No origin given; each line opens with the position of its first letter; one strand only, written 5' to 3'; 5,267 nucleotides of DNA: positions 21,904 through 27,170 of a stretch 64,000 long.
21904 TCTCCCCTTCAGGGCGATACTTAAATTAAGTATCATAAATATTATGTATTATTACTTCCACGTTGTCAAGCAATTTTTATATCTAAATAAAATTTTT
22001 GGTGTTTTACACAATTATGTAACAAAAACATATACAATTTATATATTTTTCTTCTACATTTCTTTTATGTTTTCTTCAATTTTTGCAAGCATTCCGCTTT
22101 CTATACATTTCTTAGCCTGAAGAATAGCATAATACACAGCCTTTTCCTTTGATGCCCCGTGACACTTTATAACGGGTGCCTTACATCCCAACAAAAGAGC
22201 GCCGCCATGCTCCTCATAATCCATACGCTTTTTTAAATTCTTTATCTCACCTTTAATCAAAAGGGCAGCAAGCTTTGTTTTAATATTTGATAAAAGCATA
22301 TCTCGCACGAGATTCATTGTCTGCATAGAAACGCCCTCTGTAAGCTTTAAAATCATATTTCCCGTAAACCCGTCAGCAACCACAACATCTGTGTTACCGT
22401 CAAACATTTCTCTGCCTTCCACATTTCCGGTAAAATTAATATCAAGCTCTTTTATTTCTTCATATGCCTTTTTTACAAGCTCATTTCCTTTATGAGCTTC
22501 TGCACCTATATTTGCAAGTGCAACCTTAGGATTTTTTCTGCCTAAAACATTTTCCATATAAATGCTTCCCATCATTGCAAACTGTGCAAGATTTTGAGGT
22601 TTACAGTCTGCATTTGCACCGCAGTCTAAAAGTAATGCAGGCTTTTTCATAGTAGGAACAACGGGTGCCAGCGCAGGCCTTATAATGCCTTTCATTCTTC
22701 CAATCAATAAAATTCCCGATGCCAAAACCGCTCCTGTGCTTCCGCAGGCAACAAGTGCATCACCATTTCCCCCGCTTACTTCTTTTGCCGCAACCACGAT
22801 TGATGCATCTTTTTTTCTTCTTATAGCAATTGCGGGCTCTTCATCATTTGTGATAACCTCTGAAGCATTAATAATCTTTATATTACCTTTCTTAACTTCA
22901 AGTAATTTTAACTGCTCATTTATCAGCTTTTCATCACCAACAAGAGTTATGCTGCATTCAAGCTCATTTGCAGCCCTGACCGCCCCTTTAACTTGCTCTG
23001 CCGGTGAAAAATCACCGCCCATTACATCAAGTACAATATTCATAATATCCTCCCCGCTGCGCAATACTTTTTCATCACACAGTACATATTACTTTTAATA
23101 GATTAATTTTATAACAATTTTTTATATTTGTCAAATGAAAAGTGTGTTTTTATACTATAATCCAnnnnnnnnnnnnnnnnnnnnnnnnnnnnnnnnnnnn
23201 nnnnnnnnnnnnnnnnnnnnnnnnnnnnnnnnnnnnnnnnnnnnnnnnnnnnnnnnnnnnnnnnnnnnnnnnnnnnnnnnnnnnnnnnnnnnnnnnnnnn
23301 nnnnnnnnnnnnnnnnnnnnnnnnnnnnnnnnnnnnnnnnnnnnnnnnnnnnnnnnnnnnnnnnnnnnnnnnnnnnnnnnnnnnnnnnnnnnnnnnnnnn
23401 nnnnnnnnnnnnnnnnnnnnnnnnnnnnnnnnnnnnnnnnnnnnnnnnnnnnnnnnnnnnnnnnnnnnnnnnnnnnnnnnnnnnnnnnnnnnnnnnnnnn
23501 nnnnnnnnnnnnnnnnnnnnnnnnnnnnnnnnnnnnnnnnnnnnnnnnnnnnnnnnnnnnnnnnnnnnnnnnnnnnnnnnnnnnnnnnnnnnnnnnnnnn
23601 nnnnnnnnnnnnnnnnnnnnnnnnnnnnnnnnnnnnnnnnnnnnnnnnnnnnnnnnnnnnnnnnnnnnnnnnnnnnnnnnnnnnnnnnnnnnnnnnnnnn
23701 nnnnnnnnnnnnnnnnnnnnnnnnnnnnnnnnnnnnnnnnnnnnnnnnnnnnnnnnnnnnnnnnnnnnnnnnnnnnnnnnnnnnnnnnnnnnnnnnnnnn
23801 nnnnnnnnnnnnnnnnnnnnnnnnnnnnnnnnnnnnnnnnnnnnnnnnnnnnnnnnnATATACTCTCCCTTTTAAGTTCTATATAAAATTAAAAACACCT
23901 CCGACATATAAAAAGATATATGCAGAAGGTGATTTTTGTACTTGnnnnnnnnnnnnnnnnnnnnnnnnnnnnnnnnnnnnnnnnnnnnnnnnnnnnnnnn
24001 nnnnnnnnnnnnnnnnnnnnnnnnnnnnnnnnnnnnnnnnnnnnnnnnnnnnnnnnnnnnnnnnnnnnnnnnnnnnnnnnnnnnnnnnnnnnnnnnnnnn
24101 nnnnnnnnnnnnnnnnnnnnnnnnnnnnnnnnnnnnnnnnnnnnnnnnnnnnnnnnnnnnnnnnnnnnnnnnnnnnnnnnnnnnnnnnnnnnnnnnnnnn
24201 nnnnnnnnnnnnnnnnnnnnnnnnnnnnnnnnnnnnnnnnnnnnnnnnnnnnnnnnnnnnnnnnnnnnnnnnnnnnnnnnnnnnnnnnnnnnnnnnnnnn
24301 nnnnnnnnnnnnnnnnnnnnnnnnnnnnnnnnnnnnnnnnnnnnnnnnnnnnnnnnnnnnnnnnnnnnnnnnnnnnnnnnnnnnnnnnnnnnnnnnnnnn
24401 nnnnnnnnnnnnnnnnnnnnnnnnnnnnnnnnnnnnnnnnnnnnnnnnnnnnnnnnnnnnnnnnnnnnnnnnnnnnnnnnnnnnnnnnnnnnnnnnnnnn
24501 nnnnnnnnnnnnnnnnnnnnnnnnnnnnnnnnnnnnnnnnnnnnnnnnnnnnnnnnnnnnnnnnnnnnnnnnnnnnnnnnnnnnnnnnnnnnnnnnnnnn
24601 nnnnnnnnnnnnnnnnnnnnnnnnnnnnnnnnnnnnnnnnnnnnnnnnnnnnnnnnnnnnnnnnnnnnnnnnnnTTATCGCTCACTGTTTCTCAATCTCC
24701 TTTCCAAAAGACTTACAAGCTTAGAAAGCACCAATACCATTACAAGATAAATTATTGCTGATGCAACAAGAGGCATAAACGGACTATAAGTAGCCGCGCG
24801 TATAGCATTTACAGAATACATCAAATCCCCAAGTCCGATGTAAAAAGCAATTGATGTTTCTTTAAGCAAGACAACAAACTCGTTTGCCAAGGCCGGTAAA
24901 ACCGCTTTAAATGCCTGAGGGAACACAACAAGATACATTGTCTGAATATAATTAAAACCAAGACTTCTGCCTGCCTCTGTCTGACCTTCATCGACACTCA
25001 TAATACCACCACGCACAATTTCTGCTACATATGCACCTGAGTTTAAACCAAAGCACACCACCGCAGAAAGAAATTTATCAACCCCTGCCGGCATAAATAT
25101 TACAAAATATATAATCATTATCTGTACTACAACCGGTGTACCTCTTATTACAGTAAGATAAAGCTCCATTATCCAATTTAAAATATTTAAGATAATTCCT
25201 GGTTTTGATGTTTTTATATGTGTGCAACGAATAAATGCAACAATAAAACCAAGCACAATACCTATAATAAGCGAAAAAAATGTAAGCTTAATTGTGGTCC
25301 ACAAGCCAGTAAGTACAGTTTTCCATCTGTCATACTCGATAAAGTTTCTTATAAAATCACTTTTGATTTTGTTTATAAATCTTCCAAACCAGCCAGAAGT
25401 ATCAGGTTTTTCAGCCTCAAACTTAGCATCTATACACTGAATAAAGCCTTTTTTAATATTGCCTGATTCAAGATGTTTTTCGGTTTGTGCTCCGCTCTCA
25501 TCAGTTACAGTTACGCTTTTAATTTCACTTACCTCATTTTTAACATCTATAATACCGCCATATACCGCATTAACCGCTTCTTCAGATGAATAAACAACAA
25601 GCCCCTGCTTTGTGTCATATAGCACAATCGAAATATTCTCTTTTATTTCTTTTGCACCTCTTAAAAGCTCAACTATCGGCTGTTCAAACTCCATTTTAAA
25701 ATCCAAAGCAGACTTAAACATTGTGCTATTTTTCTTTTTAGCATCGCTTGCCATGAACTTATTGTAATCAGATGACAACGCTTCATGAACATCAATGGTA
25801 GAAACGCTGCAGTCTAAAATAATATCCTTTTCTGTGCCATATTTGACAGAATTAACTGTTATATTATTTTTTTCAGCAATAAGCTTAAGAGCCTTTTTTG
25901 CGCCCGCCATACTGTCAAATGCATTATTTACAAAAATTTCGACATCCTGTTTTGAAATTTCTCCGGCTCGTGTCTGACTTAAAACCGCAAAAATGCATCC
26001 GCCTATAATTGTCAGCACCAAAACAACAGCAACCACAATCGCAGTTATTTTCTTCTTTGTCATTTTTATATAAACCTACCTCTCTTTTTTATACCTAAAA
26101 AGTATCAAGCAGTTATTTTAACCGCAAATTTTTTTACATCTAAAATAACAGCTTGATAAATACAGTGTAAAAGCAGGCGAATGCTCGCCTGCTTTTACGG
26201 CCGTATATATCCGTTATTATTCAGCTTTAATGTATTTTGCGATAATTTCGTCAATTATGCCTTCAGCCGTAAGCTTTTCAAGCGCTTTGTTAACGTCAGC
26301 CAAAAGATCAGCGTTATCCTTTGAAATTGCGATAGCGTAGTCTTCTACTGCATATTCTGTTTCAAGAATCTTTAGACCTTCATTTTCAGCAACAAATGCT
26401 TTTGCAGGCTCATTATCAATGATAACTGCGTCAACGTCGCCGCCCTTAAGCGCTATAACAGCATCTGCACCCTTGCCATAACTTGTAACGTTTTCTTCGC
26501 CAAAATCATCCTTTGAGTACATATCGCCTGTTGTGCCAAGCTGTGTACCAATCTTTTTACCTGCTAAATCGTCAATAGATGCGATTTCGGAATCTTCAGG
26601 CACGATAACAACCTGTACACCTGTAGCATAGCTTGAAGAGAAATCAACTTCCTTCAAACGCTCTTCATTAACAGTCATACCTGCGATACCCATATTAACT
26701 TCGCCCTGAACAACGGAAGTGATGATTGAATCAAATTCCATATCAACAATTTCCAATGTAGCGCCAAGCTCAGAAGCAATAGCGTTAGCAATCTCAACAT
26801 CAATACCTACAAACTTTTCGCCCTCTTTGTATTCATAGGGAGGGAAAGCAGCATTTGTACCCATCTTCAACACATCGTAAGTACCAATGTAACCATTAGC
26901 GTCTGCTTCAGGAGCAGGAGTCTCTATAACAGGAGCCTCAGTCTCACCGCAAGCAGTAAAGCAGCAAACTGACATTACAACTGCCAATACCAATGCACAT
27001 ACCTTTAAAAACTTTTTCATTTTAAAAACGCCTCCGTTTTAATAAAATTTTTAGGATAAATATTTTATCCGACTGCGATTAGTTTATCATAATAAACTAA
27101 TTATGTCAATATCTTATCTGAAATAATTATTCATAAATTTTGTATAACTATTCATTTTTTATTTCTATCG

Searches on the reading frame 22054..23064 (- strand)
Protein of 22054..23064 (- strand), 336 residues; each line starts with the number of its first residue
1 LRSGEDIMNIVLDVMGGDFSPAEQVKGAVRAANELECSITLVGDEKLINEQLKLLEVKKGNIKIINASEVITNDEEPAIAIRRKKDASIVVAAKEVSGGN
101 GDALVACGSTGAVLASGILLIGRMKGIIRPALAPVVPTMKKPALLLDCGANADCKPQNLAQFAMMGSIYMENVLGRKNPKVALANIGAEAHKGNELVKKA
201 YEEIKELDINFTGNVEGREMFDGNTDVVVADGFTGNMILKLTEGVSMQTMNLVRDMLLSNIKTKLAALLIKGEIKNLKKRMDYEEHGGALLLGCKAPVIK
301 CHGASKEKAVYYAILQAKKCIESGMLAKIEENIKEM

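Call 33: search_protein_families(library=pfam, proteins=[window:22054-23064:-], max_evalue=1e-10)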
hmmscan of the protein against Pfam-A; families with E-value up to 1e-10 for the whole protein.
window:22054-23064:- (336 aa): 1 family
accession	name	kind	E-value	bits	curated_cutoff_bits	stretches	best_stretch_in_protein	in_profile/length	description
PF02504.20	FA_synthesis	-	3.3e-102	342.3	29.1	1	8-326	1-322/324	Fatty acid synthesis protein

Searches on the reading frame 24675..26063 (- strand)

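Call 33: search_protein_families(library=pfam, proteins=[window:24675-26063:-], max_evalue=1e-10)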
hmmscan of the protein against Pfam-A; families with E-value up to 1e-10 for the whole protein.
window:24675-26063:- (462 aa): 1 family
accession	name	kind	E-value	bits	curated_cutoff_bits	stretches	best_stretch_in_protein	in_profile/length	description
PF00528.27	BPD_transp_1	-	1.5e-21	77.4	26.4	1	293-458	14-183/184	Binding-protein-dependent transport system inner membrane component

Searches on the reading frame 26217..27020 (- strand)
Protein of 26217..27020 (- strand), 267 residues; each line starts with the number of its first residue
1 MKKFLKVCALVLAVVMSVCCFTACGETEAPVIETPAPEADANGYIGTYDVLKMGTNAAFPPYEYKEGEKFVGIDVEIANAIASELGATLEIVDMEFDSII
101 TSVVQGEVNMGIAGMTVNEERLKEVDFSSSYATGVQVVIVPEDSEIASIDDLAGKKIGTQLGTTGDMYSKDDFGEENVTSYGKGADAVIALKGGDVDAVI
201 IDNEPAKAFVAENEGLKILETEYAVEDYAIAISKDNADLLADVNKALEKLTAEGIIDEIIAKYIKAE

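Call 20: search_protein_families(library=ncbifam, proteins=[window:26217-27020:-], max_evalue=0.00001)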
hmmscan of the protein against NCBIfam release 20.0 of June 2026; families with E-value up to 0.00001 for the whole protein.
window:26217-27020:- (267 aa): 14 families
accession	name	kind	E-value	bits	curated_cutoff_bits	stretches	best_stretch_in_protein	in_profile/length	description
TIGR01096.1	3A0103s03R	subfamily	3.9e-45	154.3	256.35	1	50-264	25-250/250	lysine/arginine/ornithine ABC transporter substrate-binding protein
NF007029.0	PRK09495.1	equivalog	4.8e-38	131.3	303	1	51-266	27-245/248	glutamine ABC transporter substrate-binding protein GlnH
NF008426.0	PRK11260.1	equivalog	7.3e-34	117.2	312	1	44-266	36-262/266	cystine ABC transporter substrate-binding protein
NF041764.1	ArtI_Ecoli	equivalog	1.2e-31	110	522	1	49-264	21-241/243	arginine ABC transporter substrate-binding protein ArtI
NF011583.0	PRK15007.1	subfamily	9.8e-30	103.7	358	1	49-264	21-241/243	arginine ABC transporter substrate-binding protein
NF041765.1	ArtJ_Ecoli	equivalog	1.1e-29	103.8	510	1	49-263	21-240/243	arginine ABC transporter substrate-binding protein ArtJ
NF011586.0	PRK15010.1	equivalog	8e-19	68.2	440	1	39-264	16-253/260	lysine/arginine/ornithine ABC transporter substrate-binding protein ArgT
NF052427.1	StpK7MSMEG_1200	equivalog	9.2e-17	60.7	900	1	50-261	363-582/601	serine/threonine protein kinase StpK7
NF011965.0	PRK15437.1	equivalog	4.3e-14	52.7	459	1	50-265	27-254/260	histidine ABC transporter substrate-binding protein HisJ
NF008112.0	PRK10859.1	equivalog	1e-12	47.3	354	1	19-162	13-157/483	membrane-bound lytic murein transglycosylase MltF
TIGR04262.1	orph_peri_GRRM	subfamily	5.3e-12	45.6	190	1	50-258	2-217/257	extracellular substrate binding-like orphan protein GrrP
TIGR01728.1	SsuA_fam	subfamily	4.4e-07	29.4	163.5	1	134-222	83-177/290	aliphatic sulfonate ABC transporter substrate-binding protein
NF008063.0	PRK10797.1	subfamily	1.6e-06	27.5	375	1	43-265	34-271/302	glutamate/aspartate ABC transporter substrate-binding protein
TIGR02995.1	ectoine_ehuB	equivalog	2e-06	27.2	190.9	1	57-263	40-259/275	ectoine/hydroxyectoine ABC transporter substrate-binding protein EhuB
